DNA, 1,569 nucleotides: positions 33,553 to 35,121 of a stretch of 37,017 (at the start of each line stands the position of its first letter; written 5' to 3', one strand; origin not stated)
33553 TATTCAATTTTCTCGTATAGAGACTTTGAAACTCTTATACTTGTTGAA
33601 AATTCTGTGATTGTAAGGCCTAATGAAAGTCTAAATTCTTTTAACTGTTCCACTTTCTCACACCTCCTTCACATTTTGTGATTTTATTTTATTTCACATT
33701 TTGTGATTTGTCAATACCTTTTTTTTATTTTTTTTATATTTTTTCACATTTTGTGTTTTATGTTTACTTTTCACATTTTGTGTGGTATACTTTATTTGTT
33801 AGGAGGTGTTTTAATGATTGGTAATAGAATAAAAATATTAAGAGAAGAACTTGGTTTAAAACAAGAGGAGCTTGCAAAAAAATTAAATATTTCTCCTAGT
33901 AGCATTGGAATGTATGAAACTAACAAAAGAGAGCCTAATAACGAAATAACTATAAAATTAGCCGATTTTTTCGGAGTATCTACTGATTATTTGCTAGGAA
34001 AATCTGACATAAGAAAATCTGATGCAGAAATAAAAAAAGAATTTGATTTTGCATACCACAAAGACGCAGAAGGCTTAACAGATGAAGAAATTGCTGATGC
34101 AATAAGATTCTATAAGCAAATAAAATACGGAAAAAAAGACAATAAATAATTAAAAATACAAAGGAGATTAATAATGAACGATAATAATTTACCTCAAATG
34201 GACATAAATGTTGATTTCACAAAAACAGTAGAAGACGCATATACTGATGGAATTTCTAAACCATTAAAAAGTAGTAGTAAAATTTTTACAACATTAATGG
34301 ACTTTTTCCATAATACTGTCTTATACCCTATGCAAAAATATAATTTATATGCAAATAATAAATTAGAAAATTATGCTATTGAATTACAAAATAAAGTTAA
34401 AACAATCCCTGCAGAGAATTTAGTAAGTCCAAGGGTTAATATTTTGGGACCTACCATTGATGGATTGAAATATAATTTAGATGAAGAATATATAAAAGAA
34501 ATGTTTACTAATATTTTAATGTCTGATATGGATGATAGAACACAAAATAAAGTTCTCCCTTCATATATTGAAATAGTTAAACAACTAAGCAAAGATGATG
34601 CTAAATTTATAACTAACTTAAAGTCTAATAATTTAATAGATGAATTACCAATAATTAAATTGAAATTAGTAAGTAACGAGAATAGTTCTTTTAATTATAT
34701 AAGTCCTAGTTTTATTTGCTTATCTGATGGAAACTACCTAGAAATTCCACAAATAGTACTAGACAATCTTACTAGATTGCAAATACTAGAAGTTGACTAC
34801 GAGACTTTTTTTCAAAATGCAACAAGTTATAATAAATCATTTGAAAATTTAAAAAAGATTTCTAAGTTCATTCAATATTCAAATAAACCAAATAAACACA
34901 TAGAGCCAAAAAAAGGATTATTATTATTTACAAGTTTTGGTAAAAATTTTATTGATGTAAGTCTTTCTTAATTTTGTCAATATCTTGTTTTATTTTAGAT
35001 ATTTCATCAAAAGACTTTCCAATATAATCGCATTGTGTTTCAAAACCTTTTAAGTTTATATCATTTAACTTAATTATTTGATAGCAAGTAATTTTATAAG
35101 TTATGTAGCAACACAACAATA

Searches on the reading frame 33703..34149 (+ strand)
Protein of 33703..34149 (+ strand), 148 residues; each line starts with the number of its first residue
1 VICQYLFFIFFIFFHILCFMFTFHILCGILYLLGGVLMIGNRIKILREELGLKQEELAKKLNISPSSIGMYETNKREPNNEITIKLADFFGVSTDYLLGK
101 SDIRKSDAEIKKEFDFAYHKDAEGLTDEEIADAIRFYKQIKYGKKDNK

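Call 59: search_protein_families(library=pfam, proteins=[window:33703-34149:+], max_evalue=0.001)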
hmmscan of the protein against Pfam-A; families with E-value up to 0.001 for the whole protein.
window:33703-34149:+ (148 aa): 4 families
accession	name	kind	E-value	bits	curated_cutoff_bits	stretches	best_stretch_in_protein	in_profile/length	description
PF01381.28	HTH_3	-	4.5e-19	68.7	23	1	43-97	1-55/55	Helix-turn-helix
PF12844.13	HTH_19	-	2e-15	56.9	30.2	1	40-99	1-60/64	Helix-turn-helix domain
PF13560.12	HTH_31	-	2e-10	41.3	27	1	40-94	3-58/64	Helix-turn-helix domain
PF07022.19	Phage_CI_repr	-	0.00033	21.4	22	1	44-101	4-61/65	Bacteriophage CI repressor helix-turn-helix domain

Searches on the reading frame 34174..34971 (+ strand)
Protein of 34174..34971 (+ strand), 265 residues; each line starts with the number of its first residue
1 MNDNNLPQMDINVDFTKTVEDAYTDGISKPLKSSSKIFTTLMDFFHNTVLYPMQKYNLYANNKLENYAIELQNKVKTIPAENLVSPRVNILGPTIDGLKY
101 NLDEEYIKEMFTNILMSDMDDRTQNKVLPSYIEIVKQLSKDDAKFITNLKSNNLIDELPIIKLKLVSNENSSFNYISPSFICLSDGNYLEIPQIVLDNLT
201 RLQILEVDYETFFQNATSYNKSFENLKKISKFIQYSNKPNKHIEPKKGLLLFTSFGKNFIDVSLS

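Call 59: search_protein_families(library=pfam, proteins=[window:34174-34971:+], max_evalue=0.001)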
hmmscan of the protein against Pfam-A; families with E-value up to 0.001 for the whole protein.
window:34174-34971:+ (265 aa): 1 family
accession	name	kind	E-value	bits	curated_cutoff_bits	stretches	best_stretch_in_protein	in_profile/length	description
PF14337.13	Abi_alpha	-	2.2e-38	132.7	29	1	62-262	4-195/196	Abortive infection alpha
